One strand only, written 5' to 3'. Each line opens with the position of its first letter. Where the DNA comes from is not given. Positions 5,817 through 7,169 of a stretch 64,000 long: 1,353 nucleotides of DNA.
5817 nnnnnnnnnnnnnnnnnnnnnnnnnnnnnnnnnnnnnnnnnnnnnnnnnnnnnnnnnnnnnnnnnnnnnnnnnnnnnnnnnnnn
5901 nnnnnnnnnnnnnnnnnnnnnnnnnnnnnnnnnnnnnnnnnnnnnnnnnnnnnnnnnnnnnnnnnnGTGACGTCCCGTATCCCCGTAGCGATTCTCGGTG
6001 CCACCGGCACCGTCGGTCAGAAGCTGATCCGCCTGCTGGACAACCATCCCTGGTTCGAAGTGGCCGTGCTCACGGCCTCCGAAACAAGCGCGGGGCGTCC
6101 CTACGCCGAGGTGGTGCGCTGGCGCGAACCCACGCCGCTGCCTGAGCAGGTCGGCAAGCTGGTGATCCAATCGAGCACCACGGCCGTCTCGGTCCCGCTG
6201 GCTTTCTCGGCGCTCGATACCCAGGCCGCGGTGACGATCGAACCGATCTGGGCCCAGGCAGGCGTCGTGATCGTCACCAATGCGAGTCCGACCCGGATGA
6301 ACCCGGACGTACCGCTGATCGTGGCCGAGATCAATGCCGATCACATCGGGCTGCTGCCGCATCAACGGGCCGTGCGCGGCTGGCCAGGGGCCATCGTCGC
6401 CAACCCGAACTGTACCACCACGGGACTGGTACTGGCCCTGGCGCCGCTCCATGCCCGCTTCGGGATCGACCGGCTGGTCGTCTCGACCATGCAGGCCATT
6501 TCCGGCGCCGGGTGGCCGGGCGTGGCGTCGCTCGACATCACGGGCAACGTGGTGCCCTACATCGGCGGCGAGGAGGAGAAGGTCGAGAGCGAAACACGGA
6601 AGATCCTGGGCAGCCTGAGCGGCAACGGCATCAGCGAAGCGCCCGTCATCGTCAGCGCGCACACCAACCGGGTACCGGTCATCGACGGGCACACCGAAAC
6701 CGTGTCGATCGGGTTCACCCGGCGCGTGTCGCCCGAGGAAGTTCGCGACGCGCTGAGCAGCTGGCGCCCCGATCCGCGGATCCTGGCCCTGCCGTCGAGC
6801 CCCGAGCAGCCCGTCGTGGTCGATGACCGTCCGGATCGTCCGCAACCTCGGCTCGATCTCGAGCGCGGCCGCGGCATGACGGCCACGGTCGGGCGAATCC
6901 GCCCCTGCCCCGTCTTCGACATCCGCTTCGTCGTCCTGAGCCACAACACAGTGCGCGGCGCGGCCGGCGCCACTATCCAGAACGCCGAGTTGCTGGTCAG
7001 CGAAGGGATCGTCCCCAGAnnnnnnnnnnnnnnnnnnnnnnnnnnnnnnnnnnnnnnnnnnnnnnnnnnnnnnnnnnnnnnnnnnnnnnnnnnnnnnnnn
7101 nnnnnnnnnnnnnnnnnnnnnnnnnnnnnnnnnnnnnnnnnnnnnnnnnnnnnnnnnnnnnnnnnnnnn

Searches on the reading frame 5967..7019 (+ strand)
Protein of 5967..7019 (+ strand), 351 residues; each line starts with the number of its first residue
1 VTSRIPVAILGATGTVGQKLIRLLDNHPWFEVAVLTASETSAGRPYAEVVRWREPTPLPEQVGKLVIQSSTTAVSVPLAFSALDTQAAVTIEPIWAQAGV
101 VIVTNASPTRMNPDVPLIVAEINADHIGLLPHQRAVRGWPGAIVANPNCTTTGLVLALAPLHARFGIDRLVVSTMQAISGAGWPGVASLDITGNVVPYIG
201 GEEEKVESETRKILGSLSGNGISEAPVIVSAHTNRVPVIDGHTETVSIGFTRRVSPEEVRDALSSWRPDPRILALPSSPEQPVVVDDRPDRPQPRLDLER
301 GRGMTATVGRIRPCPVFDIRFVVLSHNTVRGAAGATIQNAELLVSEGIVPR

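Call 6: find_related_loci(query=window:5967-7019:+, collection=genome_contigs, flank=3000)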
Query window:5967-7019:+ (351 aa) in genome_contigs; peptide patterns used: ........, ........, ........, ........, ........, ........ (x = any residue, [..] = any of these).
600 stretches matched a pattern (row limit reached: there are more); 576 encode a relative of the query (tblastn E <= 1e-3); the best 80 are kept; 80 distinct loci.
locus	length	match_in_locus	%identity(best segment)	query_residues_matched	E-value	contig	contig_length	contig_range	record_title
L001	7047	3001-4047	60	1-349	3e-133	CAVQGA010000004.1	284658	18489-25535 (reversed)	MAG: uncultured Gemmatimonadales bacterium isolate MFD08416.bin.1.3 genome assembly, contig: contig_15427, whole genome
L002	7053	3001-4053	60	1-351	4e-131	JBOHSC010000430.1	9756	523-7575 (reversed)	MAG: Gemmatimonadales bacterium isolate TC-S_metabat2.bin.185_sub k127_4550215, whole genome shotgun sequence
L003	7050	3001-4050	55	1-349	2e-129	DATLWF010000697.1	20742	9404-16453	MAG TPA_asm: Blastocatellia bacterium isolate SMAG_U13211 k141_384849, whole genome shotgun sequence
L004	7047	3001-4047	54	1-349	3e-122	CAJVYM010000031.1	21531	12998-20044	TPA_asm: uncultured bacterium isolate DRR093004_bin.53_MetaBAT_v2.12.1_MAG genome assembly, contig: NODE_1438_length_215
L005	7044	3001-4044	54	1-349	5e-120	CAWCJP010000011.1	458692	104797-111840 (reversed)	MAG: Bryobacterales bacterium isolate MFD00731.bin.4.171 genome assembly, contig: contig_59313, whole genome shotgun seq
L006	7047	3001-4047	50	1-349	1e-119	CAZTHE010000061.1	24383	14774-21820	MAG TPA_asm: uncultured Acidobacteriota bacterium isolate SRP192927_co6_54 genome assembly, contig: NODE_4185_length_243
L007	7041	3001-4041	52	3-349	6e-118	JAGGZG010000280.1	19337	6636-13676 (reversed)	MAG: Anaerolineae bacterium isolate AUK198 PB_MBMC_152_c_000000000141, whole genome shotgun sequence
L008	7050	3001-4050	52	1-347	1e-117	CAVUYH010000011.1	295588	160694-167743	MAG: uncultured Acidobacteriaceae bacterium isolate MFD05705.bin.1.223 genome assembly, contig: contig_53343, whole geno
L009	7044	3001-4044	54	1-347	2e-117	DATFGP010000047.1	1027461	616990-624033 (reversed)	MAG TPA_asm: Pyrinomonadaceae bacterium isolate SMAG_U8666 k141_994334, whole genome shotgun sequence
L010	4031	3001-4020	53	4-343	4e-117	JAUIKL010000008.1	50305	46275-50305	MAG: Gemmatimonadota bacterium isolate Co_bin.358 NODE_4791_length_50305_cov_4.362928, whole genome shotgun sequence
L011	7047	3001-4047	55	1-349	6e-116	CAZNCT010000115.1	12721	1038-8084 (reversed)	MAG TPA_asm: uncultured Anaerolinea sp. isolate binchicken_co135_206 genome assembly, contig: NODE_6914_length_12721_cov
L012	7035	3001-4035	52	4-349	3e-115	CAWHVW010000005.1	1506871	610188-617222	MAG: uncultured Acidobacteriota bacterium isolate MFD04463.bin.2.212 genome assembly, contig: contig_53582, whole genome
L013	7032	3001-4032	52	7-349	3e-114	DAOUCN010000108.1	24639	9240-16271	MAG TPA_asm: Chloroflexota bacterium isolate H81_825 230887, whole genome shotgun sequence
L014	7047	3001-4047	54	1-349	4e-114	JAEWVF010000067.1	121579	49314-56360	MAG: Chloroflexota bacterium isolate OH_SDB_50 k127_1108349, whole genome shotgun sequence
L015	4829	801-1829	50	4-349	1e-113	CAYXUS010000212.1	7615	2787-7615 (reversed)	MAG TPA_asm: uncultured Caldithrix sp. isolate binchicken_co381_46 genome assembly, contig: k141_145065, whole genome sh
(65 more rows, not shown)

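Call 7: search_protein_families(library=pfam, proteins=[window:5967-7019:+])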
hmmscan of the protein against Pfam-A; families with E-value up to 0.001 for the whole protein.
window:5967-7019:+ (351 aa): 3 families
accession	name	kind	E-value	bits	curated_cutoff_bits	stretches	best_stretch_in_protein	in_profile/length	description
PF02774.23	Semialdhyde_dhC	-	9.7e-37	127.3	26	1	158-329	1-183/184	Semialdehyde dehydrogenase, dimerisation domain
PF01118.30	Semialdhyde_dh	-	5.9e-29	101.4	26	1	7-127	2-118/121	Semialdehyde dehydrogenase, NAD binding domain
PF22698.1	Semialdhyde_dhC_1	-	0.00083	19.7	27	0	149-265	1-116/165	Semialdehyde dehydrogenase, dimerisation domain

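Call 9: find_related_loci(query=window:5967-7019:+, collection=metagenome_contigs, flank=2500)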
Query window:5967-7019:+ (351 aa) in metagenome_contigs; peptide patterns used: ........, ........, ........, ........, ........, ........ (x = any residue, [..] = any of these).
600 stretches matched a pattern (row limit reached: there are more); 576 encode a relative of the query (tblastn E <= 1e-3); the best 80 are kept; 80 distinct loci.
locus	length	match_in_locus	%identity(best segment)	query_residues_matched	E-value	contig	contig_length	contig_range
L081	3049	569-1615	60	1-349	1e-135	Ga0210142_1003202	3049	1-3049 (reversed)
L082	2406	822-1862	55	1-347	2e-132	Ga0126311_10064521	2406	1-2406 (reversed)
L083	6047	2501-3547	55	1-349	3e-124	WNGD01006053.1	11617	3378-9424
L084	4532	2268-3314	52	1-349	1e-125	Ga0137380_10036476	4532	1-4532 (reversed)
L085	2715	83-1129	53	1-349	5e-124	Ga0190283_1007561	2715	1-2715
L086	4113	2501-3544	53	1-347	1e-118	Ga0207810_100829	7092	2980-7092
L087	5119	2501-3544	52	1-349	2e-118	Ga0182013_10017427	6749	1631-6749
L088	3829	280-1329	51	1-347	1e-117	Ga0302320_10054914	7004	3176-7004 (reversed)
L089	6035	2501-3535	51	4-349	6e-117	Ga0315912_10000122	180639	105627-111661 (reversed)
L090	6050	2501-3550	52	2-350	1e-115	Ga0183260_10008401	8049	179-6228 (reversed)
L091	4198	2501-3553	51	3-349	2e-115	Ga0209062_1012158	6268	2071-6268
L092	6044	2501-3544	51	1-349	6e-115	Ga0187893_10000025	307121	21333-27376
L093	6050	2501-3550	53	1-349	9e-115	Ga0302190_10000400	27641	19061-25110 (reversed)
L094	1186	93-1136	51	1-349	2e-125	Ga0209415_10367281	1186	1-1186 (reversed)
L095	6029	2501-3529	49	4-349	3e-114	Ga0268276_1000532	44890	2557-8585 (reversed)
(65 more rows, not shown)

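Call 10: find_homologous_proteins(query=window:5967-7019:+, max_evalue=1e-60)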
Query window:5967-7019:+ (351 aa): 7969 proteins with E <= 1e-60 among 8000 candidates; the best 120 are listed.
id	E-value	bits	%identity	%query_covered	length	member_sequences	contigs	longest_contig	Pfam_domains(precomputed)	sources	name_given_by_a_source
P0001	2.1e-225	765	100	100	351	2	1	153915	PF02774.24,PF01118.31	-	-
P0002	1.2e-206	704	91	100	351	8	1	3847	PF02774.24,PF01118.31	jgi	-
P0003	4.0e-206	702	91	100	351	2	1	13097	PF02774.24,PF01118.31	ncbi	-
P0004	2.6e-173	594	78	100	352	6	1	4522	PF02774.24,PF01118.31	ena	-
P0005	1.0e-171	589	75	100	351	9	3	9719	PF02774.24,PF01118.31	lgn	-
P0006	9.0e-171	586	77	99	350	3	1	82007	PF02774.24,PF01118.31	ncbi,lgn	ncbi:MAG: aspartate-semialdehyde dehydrogenase [Gemmatimonadales bacterium]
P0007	5.1e-170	583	75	100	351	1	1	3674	PF02774.24,PF01118.31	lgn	-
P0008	1.9e-169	581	74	100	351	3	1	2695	PF02774.24,PF01118.31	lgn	-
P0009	5.2e-168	577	75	100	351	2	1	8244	PF02774.24,PF01118.31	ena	-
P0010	1.8e-167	575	75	99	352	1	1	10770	PF02774.24,PF01118.31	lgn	-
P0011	3.5e-167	574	74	100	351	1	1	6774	PF02774.24,PF01118.31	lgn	-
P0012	4.4e-164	564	76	99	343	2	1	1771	PF22698.2,PF02774.24,PF01118.31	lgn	-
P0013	6.6e-164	563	72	100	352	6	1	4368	PF02774.24,PF01118.31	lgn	-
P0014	1.5e-163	562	73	100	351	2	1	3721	PF02774.24,PF01118.31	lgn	-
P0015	3.5e-163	561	73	100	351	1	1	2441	PF02774.24,PF01118.31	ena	-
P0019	6.4e-159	547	69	100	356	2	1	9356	PF02774.24,PF01118.31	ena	-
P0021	2.9e-158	545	71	100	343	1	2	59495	PF02774.24,PF01118.31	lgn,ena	-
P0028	2.6e-152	525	68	99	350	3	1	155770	PF02774.24,PF01118.31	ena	-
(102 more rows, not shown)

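Call 11: find_encoding_contigs(protein=P0002, flank=2500, max_places=2)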
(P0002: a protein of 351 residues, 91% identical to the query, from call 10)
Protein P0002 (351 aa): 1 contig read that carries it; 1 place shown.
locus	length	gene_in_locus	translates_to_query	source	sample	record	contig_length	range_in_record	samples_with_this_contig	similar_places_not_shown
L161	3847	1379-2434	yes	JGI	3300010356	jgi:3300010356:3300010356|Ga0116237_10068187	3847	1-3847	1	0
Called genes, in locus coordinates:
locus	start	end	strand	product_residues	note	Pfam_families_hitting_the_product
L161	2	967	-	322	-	?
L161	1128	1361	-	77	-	-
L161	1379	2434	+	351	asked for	PF01118:Semialdhyde_dh, PF02774:Semialdhyde_dhC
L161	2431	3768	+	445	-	PF00696:AA_kinase, PF22468:ACT_9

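Call 12: find_encoding_contigs(protein=P0003, flank=2500, max_places=2)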
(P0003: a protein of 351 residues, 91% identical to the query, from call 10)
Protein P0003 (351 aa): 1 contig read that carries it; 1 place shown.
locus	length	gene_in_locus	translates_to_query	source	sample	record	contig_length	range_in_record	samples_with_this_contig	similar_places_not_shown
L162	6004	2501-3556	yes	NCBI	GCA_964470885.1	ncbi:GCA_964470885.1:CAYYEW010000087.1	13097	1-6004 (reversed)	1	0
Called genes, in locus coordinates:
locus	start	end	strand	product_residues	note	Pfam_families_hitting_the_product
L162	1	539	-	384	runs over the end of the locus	PF00899:ThiF, PF00581:Rhodanese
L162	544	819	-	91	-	PF02597:ThiS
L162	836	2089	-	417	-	PF00291:PALP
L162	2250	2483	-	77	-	-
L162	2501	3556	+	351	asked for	PF01118:Semialdhyde_dh, PF02774:Semialdhyde_dhC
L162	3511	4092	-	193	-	-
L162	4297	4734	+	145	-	PF22468:ACT_9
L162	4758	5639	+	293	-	PF01149:Fapy_DNA_glyco, PF06831:H2TH, PF06827:zf-FPG_IleRS (weak)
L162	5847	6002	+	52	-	?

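Call 13: find_encoding_contigs(protein=P0004, flank=2500, max_places=2)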
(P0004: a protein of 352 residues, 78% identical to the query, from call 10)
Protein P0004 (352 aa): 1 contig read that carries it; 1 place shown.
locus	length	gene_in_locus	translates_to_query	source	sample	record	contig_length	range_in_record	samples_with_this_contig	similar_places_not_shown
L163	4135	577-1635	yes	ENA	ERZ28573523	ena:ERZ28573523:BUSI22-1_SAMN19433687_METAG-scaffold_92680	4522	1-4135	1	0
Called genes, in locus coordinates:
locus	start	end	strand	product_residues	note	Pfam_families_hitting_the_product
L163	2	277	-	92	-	?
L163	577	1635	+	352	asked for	PF01118:Semialdhyde_dh, PF02774:Semialdhyde_dhC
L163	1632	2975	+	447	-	PF00696:AA_kinase, PF22468:ACT_9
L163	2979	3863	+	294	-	PF01149:Fapy_DNA_glyco, PF06831:H2TH, PF06827:zf-FPG_IleRS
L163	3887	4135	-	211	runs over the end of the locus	?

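Call 14: find_encoding_contigs(protein=P0006, flank=2500, max_places=2)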
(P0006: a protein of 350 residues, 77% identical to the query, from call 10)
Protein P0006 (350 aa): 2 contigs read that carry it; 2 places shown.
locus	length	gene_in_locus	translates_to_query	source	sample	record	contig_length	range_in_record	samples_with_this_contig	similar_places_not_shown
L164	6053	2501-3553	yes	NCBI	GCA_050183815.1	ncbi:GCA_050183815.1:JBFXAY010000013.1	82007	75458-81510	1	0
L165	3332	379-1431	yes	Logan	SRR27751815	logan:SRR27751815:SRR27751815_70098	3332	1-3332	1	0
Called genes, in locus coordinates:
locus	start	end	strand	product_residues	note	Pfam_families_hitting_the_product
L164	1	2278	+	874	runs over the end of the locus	PF01546:Peptidase_M20, PF07687:M20_dimer, PF10282:Lactonase (faint)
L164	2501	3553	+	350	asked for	PF01118:Semialdhyde_dh, PF02774:Semialdhyde_dhC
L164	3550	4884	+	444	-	PF00696:AA_kinase, PF01842:ACT (faint), PF13840:ACT_7 (faint), PF22468:ACT_9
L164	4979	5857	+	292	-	PF01149:Fapy_DNA_glyco, PF06831:H2TH, PF06827:zf-FPG_IleRS (weak)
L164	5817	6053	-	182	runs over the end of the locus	PF11127:YgaP-like_TM (faint)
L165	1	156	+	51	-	?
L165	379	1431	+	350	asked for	PF01118:Semialdhyde_dh, PF02774:Semialdhyde_dhC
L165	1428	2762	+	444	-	PF00696:AA_kinase, PF01842:ACT (faint), PF13840:ACT_7 (faint), PF22468:ACT_9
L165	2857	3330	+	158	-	?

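Call 17: find_encoding_contigs(protein=P0005, flank=2500, max_places=3)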
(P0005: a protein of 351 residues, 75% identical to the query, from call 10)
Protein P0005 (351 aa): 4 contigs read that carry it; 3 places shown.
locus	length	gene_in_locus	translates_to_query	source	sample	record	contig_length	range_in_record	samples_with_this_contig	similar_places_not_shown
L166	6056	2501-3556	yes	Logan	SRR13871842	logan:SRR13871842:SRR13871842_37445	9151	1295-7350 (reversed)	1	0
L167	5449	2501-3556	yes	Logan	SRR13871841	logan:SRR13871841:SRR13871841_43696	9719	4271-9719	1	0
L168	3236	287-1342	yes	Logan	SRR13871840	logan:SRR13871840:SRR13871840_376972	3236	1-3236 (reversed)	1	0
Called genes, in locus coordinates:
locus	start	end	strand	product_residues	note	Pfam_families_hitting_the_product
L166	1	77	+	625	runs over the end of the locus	?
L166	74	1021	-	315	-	PF01594:AI-2E_transport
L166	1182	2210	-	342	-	PF00753:Lactamase_B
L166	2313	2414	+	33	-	-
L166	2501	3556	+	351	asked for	PF01118:Semialdhyde_dh, PF02774:Semialdhyde_dhC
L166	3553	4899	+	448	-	PF00696:AA_kinase, PF01842:ACT (faint), PF13840:ACT_7 (weak), PF22468:ACT_9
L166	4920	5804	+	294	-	PF01149:Fapy_DNA_glyco, PF06831:H2TH, PF06827:zf-FPG_IleRS (weak)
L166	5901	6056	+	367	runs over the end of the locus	-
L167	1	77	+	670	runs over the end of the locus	PF20091:Abhydrolase_10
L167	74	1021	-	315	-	PF01594:AI-2E_transport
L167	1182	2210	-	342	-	PF00753:Lactamase_B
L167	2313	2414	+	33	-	-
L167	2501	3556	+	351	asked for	PF01118:Semialdhyde_dh, PF02774:Semialdhyde_dhC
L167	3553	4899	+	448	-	PF00696:AA_kinase, PF01842:ACT (faint), PF13840:ACT_7 (weak), PF22468:ACT_9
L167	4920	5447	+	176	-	?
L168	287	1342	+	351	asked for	PF01118:Semialdhyde_dh, PF02774:Semialdhyde_dhC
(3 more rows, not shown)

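Call 18: find_encoding_contigs(protein=P0009, flank=2500, max_places=2)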
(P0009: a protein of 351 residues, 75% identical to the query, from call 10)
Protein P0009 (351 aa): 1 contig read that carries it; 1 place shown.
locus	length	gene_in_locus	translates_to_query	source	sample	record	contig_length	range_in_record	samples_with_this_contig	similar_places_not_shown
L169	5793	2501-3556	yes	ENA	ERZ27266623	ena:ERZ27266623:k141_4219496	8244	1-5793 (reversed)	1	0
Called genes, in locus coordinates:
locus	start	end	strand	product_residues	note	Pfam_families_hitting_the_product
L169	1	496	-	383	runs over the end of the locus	PF00899:ThiF, PF00581:Rhodanese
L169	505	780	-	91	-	PF02597:ThiS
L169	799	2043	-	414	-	PF00291:PALP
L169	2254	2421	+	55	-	-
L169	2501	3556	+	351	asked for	PF01118:Semialdhyde_dh, PF02774:Semialdhyde_dhC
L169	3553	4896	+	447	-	PF00696:AA_kinase, PF13840:ACT_7 (faint), PF01842:ACT (faint), PF22468:ACT_9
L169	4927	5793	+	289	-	?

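Call 19: find_encoding_contigs(protein=P0010, flank=2500, max_places=2)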
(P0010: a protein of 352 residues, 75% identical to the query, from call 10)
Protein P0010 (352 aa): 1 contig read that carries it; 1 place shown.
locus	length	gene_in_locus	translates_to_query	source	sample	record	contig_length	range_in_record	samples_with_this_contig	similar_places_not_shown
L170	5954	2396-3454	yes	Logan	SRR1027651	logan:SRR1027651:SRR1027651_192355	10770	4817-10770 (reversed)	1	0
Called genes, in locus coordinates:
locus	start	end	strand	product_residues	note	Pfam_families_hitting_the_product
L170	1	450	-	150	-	?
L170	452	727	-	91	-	PF02597:ThiS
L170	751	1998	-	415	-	PF00291:PALP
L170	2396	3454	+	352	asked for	PF01118:Semialdhyde_dh, PF02774:Semialdhyde_dhC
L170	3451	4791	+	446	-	PF00696:AA_kinase, PF22468:ACT_9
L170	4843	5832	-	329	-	PF01738:DLH (faint), PF02129:Peptidase_S15, PF00561:Abhydrolase_1 (weak), PF12146:Hydrolase_4, PF00326:Peptidase_S9 (faint)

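Call 20: find_encoding_contigs(protein=P0011, flank=2500, max_places=2)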
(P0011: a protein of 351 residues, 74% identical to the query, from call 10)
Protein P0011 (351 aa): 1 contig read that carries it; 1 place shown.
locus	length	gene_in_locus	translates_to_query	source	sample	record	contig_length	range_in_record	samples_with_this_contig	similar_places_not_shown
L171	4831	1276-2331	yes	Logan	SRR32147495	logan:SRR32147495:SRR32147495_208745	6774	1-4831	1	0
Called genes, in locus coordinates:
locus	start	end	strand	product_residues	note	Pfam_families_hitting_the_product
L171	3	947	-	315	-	?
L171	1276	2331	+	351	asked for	PF01118:Semialdhyde_dh, PF02774:Semialdhyde_dhC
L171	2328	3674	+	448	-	PF00696:AA_kinase, PF13840:ACT_7 (faint), PF01842:ACT (faint), PF22468:ACT_9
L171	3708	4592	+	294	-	PF01149:Fapy_DNA_glyco, PF06831:H2TH, PF06827:zf-FPG_IleRS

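Call 22: find_encoding_contigs(protein=P0021, flank=2500, max_places=2)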
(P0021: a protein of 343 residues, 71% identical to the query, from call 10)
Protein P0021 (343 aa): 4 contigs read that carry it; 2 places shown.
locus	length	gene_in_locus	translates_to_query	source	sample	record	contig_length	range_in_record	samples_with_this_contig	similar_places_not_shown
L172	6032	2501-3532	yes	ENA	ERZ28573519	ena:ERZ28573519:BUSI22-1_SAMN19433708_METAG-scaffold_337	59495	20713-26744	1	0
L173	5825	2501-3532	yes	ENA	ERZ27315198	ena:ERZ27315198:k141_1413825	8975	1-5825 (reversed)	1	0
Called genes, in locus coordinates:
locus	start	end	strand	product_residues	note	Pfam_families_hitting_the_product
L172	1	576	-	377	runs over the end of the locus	PF00899:ThiF, PF00581:Rhodanese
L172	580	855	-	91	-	PF02597:ThiS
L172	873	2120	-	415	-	PF00291:PALP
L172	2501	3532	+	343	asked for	PF01118:Semialdhyde_dh, PF02774:Semialdhyde_dhC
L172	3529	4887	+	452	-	PF00696:AA_kinase, PF22468:ACT_9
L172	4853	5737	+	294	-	PF01149:Fapy_DNA_glyco, PF06831:H2TH, PF06827:zf-FPG_IleRS (weak)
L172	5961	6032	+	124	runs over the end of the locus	PF22478:DUF6982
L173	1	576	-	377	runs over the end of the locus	PF00899:ThiF, PF00581:Rhodanese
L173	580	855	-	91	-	PF02597:ThiS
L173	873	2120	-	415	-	PF00291:PALP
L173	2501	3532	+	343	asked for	PF01118:Semialdhyde_dh, PF02774:Semialdhyde_dhC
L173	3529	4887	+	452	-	PF00696:AA_kinase, PF22468:ACT_9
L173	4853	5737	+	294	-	PF01149:Fapy_DNA_glyco, PF06831:H2TH, PF06827:zf-FPG_IleRS (weak)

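Call 23: find_encoding_contigs(protein=P0028, flank=2500, max_places=2)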
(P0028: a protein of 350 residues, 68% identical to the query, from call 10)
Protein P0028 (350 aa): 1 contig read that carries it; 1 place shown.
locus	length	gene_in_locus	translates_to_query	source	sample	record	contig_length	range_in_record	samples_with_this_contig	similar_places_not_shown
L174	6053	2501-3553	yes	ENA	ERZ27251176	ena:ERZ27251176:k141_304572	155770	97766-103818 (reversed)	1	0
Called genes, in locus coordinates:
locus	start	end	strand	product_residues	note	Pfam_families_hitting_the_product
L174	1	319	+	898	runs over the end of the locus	PF00144:Beta-lactamase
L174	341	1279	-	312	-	PF03572:Peptidase_S41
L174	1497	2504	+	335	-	PF01546:Peptidase_M20, PF07687:M20_dimer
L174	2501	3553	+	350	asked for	PF01118:Semialdhyde_dh, PF02774:Semialdhyde_dhC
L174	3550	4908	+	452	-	PF00696:AA_kinase, PF01842:ACT (faint), PF22468:ACT_9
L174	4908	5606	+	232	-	PF01113:DapB_N, PF05173:DapB_C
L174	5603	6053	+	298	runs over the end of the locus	PF00701:DHDPS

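Call 33: find_encoding_contigs(protein=P0019, flank=2500, max_places=2)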
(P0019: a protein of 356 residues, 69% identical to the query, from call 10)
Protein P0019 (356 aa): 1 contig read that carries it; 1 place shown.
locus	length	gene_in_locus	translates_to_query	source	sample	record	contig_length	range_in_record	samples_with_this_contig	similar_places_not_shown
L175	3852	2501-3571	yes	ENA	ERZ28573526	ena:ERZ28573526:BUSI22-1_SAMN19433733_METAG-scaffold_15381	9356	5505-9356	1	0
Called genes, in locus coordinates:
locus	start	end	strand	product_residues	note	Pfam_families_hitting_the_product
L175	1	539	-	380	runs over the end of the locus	PF00899:ThiF, PF00581:Rhodanese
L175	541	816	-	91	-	PF02597:ThiS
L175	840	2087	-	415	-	PF00291:PALP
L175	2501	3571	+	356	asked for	PF01118:Semialdhyde_dh, PF02774:Semialdhyde_dhC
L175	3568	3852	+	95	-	?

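Call 34: find_encoding_contigs(protein=P0013, flank=2500, max_places=2)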
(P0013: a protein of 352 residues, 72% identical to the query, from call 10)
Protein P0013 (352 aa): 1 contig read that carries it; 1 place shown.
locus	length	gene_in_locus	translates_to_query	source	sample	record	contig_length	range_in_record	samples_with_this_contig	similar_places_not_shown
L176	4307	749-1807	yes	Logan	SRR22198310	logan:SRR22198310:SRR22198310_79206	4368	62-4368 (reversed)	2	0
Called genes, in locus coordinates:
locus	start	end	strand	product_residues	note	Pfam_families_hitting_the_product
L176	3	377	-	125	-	?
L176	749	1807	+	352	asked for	PF01118:Semialdhyde_dh, PF02774:Semialdhyde_dhC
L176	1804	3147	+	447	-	PF00696:AA_kinase, PF22468:ACT_9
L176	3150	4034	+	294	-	PF01149:Fapy_DNA_glyco, PF06831:H2TH, PF06827:zf-FPG_IleRS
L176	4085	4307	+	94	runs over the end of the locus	?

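Call 65: search_protein_families(library=ncbifam, proteins=[window:5967-7019:+], max_evalue=0.00001)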
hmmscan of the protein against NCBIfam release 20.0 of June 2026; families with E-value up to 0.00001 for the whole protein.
window:5967-7019:+ (351 aa): 9 families
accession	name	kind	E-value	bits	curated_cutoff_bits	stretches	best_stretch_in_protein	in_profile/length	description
NF006416.0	PRK08664.1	subfamily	2.7e-138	460.9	232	1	4-349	3-349/350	aspartate-semialdehyde dehydrogenase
TIGR00978.1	asd_EA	equivalog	3.6e-130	434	301.2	1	6-343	2-340/342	aspartate-semialdehyde dehydrogenase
NF011456.0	PRK14874.1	equivalog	1.2e-47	162.7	223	2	3-189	3-171/346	aspartate-semialdehyde dehydrogenase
TIGR01296.1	asd_B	equivalog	2.7e-41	141.8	324.2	2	7-190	2-168/339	aspartate-semialdehyde dehydrogenase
NF005229.0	PRK06728.1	equivalog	5.3e-30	104.4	628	2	7-190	8-173/347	aspartate-semialdehyde dehydrogenase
TIGR01850.1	argC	equivalog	3.9e-20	72.4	233.6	1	6-266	2-265/345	N-acetyl-gamma-glutamyl-phosphate reductase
NF005957.0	PRK08040.1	equivalog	7.5e-17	61.8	273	1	6-189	6-172/336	aspartate-semialdehyde dehydrogenase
NF004224.0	PRK05671.1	equivalog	5.8e-13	49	284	1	1-189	1-171/336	aspartate-semialdehyde dehydrogenase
NF005144.0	PRK06598.1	subfamily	4.4e-08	32.7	198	0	104-183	96-169/369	aspartate-semialdehyde dehydrogenase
